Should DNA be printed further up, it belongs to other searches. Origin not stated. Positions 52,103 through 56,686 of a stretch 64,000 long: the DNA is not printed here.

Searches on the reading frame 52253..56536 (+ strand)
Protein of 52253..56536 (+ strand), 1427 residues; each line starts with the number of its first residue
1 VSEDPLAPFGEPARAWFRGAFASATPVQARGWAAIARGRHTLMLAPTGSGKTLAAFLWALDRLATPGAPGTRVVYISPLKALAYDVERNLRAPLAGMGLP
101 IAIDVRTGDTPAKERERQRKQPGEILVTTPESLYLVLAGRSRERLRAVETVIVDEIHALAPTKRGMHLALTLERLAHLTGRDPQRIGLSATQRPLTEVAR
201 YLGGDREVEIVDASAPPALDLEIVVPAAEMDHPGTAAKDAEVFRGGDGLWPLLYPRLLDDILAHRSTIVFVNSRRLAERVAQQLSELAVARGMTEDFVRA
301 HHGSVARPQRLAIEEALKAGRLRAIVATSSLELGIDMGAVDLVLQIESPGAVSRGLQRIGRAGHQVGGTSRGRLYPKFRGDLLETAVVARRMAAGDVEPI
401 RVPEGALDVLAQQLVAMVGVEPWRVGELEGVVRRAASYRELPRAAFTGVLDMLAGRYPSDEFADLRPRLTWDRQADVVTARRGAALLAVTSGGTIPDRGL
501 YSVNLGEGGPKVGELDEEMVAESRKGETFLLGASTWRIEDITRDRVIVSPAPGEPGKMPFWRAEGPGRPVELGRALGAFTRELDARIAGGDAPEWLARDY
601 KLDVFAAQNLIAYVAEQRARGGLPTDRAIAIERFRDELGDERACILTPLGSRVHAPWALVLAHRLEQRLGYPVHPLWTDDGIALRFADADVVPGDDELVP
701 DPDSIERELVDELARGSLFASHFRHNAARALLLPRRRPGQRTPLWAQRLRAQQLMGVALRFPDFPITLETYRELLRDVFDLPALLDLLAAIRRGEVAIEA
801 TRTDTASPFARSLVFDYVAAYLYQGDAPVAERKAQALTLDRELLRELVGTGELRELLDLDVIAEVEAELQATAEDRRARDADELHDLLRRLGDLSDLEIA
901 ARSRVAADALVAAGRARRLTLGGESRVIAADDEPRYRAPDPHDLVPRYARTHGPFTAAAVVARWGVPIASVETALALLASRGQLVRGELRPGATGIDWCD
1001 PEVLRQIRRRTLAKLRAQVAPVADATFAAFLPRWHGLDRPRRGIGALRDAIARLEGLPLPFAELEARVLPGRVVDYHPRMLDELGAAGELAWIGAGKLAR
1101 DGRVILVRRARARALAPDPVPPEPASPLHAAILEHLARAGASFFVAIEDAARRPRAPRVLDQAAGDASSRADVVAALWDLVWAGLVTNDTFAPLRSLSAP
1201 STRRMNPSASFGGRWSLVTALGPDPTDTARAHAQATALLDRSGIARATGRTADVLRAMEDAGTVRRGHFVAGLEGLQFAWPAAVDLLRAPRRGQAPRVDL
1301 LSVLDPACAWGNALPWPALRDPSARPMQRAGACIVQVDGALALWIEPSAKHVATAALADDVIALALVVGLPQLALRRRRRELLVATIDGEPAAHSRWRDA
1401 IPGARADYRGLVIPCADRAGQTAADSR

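Call 63: search_protein_families(library=pfam, proteins=[window:52253-56536:+], max_evalue=0.0001)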
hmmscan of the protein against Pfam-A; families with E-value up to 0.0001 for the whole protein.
window:52253-56536:+ (1427 aa): 8 families
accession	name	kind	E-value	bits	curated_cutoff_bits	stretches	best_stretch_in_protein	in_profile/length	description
PF08494.16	DEAD_assoc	-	2.2e-54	184.6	23.5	1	623-810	1-191/191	DEAD/H associated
PF19306.5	WH_Lhr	-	3.9e-47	160.2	27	1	390-558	1-168/168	Large helicase-related protein, winged helix domain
PF00270.35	DEAD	-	3.9e-33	115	26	1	25-193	1-161/167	DEAD/DEAH box helicase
PF23234.1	WH4_Lhr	-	2.7e-17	62.6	27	1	1226-1295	3-83/87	Large helicase-related protein, winged-helix domain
PF00271.37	Helicase_C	-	4.5e-14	53.1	23.5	1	258-363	6-107/110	Helicase conserved C-terminal domain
PF23235.1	WH3_Lhr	-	7.3e-14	52.3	27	1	1022-1106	1-87/95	Large helicase-related protein, winged-helix domain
PF23236.1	WH2_Lhr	-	1.5e-07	32.4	27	1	855-937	1-87/105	Large helicase-related protein, winged-helix domain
PF04851.21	ResIII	-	1.6e-06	28.5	22.5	1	37-191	22-161/164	Type III restriction enzyme, res subunit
